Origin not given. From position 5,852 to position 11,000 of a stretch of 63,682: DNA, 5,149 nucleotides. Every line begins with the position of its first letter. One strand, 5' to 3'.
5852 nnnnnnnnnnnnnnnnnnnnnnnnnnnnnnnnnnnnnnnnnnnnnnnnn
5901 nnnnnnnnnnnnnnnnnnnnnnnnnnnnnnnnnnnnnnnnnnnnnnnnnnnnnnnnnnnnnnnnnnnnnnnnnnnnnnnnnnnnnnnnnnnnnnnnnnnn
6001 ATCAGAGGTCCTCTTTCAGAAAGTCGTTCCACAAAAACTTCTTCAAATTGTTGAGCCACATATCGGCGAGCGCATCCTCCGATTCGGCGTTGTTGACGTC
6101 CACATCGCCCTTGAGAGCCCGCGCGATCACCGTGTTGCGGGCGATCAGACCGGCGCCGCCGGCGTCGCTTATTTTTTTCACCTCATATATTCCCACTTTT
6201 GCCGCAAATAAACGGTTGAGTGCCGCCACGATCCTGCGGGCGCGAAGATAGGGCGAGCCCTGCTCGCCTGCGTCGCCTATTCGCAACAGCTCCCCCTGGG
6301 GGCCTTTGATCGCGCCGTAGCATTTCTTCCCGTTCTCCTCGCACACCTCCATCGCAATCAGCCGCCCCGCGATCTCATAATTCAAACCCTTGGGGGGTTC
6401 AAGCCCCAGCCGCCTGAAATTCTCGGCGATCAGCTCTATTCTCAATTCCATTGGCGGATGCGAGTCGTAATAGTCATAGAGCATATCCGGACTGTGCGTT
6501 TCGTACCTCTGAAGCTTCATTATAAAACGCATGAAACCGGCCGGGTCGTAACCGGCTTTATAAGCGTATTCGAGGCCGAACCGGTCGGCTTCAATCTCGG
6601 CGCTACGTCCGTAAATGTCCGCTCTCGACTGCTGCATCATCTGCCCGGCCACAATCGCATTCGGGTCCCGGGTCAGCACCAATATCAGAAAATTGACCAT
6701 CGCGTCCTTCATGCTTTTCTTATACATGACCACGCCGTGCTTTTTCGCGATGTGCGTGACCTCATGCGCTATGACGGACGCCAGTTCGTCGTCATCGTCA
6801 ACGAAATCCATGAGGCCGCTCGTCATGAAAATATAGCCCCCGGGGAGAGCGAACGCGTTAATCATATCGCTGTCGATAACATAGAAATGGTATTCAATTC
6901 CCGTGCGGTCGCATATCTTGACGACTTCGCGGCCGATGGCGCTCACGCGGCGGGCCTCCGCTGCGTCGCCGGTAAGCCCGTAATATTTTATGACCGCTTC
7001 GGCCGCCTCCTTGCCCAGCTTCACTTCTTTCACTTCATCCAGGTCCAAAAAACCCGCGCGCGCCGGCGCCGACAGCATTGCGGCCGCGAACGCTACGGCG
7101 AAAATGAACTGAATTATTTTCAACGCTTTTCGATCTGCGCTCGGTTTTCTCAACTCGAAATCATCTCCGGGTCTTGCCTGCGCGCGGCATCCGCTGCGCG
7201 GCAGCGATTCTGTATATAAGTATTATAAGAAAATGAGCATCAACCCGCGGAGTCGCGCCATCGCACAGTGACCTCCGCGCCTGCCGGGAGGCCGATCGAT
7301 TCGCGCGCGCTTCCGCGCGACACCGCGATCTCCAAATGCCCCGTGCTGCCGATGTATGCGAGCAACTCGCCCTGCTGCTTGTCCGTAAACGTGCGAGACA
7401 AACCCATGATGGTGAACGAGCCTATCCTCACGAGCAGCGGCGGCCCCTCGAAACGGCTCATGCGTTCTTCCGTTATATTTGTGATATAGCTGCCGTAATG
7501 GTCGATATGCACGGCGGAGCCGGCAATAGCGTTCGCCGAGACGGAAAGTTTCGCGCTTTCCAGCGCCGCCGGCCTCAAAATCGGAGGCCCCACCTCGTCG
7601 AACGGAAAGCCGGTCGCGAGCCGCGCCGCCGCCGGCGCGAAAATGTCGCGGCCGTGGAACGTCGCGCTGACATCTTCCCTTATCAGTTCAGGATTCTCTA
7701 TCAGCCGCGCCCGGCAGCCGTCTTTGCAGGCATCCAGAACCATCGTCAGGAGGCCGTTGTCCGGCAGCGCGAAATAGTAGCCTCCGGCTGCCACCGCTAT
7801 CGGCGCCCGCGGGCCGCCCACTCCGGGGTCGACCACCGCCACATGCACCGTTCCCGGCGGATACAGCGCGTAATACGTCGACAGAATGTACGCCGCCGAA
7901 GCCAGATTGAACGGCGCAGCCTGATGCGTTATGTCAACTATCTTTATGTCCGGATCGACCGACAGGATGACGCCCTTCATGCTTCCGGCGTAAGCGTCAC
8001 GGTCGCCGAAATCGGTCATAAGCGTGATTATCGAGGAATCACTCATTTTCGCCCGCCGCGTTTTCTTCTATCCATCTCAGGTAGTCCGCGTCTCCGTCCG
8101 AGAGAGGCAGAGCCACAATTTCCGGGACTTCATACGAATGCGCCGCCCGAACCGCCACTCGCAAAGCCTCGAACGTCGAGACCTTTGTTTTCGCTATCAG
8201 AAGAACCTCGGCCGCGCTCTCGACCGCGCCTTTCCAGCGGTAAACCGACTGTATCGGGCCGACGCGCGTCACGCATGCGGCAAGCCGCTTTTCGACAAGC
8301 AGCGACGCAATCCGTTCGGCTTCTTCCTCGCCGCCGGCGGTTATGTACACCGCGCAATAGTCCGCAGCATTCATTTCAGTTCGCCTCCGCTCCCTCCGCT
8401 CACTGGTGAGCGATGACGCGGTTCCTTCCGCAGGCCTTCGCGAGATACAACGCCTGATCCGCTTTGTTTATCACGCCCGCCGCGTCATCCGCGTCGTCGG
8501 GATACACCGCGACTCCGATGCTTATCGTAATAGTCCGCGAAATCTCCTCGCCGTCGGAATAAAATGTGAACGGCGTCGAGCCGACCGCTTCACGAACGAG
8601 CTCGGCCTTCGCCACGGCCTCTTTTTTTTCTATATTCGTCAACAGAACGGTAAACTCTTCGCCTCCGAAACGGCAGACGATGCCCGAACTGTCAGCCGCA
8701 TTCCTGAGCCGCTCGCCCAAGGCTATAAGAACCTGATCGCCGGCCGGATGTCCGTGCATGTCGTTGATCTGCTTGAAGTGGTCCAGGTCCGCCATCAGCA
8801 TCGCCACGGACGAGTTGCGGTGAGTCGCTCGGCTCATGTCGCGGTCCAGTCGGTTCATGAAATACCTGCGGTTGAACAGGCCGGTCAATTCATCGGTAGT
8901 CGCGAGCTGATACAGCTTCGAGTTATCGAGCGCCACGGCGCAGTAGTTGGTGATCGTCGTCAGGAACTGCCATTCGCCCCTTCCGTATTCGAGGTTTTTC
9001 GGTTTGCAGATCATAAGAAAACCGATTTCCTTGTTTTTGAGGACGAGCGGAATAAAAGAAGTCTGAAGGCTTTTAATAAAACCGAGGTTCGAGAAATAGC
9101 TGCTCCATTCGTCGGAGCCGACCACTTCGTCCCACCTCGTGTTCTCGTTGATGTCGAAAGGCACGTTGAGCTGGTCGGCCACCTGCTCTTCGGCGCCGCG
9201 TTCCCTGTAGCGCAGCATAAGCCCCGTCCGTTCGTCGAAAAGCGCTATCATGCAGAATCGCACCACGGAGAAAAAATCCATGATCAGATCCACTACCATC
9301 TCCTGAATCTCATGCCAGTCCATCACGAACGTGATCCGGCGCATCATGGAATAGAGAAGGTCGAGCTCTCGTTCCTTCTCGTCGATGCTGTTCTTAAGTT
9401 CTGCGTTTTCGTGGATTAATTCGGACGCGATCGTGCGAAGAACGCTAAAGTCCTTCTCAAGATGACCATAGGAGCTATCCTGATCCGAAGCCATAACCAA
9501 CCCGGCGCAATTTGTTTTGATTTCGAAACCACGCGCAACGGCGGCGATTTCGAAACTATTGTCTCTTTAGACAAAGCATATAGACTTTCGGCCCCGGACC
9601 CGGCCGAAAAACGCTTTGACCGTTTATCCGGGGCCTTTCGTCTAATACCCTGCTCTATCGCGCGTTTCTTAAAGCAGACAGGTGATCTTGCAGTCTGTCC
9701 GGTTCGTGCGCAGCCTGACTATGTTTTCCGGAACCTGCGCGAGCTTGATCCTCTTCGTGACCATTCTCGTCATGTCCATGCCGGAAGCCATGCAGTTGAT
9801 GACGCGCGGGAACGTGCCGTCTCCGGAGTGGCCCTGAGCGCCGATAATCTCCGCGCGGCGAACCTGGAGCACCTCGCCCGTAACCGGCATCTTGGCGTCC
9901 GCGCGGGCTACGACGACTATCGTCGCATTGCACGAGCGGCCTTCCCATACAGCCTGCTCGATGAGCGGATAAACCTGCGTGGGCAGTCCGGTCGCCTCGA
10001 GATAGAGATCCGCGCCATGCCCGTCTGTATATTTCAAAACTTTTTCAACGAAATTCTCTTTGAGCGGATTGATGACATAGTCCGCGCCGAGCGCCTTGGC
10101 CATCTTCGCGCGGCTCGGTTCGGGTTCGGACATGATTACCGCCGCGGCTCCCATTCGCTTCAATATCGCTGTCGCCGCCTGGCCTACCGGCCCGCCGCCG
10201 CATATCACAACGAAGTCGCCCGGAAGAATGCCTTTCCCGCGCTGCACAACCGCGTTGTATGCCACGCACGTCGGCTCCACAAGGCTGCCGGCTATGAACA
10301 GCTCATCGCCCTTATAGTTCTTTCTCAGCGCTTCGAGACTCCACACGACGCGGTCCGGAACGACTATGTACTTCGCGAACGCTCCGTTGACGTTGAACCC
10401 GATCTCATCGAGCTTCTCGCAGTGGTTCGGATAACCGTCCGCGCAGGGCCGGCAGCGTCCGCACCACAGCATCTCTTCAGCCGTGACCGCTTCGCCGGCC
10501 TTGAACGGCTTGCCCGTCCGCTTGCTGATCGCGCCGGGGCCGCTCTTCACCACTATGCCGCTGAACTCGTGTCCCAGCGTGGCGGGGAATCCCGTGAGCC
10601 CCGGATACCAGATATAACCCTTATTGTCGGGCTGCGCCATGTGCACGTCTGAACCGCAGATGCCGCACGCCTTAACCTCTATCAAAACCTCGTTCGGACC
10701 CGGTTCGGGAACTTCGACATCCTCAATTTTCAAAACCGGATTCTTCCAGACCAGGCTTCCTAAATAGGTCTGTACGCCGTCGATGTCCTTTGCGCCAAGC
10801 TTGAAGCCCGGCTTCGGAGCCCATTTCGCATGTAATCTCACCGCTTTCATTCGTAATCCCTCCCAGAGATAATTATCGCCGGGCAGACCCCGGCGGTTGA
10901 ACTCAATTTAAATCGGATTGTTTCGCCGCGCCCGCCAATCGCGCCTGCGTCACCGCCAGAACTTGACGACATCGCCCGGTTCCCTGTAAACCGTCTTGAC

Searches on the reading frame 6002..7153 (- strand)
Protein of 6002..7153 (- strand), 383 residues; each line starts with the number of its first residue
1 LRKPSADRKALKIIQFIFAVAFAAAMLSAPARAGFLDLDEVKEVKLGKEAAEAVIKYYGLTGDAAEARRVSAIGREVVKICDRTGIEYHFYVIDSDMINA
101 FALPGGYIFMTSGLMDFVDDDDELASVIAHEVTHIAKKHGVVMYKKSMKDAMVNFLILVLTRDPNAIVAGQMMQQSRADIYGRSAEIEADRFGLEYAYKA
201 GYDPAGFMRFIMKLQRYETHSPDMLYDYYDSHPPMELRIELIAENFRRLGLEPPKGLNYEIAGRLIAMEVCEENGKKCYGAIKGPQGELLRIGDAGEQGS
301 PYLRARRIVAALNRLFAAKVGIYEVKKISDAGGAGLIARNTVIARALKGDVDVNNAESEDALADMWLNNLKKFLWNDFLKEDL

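Call 63: search_protein_families(library=pfam, proteins=[window:6002-7153:-], max_evalue=0.00001)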
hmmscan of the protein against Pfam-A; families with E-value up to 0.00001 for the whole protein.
window:6002-7153:- (383 aa): 1 family
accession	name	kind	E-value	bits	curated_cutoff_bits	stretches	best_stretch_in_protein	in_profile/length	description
PF01435.24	Peptidase_M48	-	1e-30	107.4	20.3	1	65-242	2-182/186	Peptidase family M48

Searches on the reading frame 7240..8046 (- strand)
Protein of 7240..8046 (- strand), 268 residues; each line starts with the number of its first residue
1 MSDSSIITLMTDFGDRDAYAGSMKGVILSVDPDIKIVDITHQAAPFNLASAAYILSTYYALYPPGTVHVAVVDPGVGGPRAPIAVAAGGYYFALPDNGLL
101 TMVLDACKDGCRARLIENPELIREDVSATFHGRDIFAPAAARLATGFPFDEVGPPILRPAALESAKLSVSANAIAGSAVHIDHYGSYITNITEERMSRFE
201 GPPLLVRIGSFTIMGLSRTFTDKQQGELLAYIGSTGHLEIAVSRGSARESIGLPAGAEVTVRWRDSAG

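Call 63: search_protein_families(library=pfam, proteins=[window:7240-8046:-], max_evalue=0.00001)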
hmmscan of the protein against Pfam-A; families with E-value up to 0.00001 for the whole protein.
window:7240-8046:- (268 aa): 2 families
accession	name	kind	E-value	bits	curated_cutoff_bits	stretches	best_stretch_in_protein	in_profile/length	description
PF01887.21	SAM_HAT_N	-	1.5e-53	180.9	26.3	1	7-153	1-145/145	SAM hydroxide adenosyltransferase N-terminal domain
PF20257.3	SAM_HAT_C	-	2.9e-19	69.6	25.5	1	176-260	1-84/84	SAM hydroxide adenosyltransferase C-terminal domain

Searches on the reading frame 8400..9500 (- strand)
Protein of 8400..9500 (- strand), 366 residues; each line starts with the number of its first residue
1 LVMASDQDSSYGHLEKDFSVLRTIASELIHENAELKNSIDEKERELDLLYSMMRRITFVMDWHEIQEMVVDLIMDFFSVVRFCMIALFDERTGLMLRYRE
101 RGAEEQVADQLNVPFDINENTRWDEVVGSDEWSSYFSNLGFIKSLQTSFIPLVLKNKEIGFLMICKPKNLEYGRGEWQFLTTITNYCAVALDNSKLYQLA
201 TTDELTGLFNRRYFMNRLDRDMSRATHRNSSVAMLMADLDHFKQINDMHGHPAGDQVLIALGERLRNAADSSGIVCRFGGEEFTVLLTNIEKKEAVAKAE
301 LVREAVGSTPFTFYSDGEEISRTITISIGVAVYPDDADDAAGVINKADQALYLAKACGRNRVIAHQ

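Call 63: search_protein_families(library=pfam, proteins=[window:8400-9500:-], max_evalue=0.00001)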
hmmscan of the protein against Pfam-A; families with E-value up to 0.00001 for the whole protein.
window:8400-9500:- (366 aa): 2 families
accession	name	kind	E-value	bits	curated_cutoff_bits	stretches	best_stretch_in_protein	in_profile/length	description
PF00990.26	GGDEF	-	1.6e-48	164.9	23.8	1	200-361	1-161/161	Diguanylate cyclase, GGDEF domain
PF13185.12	GAF_2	-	3.8e-06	27.6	28.6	0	61-192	3-136/136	GAF domain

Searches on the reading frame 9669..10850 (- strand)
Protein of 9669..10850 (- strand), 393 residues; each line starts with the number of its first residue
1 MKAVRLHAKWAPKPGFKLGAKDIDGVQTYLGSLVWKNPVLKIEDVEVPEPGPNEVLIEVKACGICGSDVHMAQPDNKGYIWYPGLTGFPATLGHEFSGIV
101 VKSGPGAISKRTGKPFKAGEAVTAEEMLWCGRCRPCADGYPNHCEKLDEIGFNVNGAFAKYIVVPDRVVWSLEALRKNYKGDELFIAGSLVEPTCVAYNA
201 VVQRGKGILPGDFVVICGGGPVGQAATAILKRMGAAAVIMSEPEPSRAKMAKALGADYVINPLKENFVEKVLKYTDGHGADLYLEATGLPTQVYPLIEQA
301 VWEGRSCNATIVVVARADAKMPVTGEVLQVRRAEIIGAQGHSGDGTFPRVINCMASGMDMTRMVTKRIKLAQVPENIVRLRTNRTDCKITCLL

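Call 63: search_protein_families(library=pfam, proteins=[window:9669-10850:-], max_evalue=0.00001)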
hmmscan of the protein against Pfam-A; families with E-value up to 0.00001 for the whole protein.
window:9669-10850:- (393 aa): 3 families
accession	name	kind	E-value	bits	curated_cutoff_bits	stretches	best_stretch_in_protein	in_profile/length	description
PF08240.17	ADH_N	-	8.6e-26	90.6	23.5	1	51-172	1-102/104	Alcohol dehydrogenase GroES-like domain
PF00107.32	ADH_zinc_N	-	2.2e-17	63.6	31.8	1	221-355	1-128/129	Zinc-binding dehydrogenase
PF16912.11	Glu_dehyd_C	-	5.4e-06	26.5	34.9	1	188-307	4-127/211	Glucose dehydrogenase C-terminus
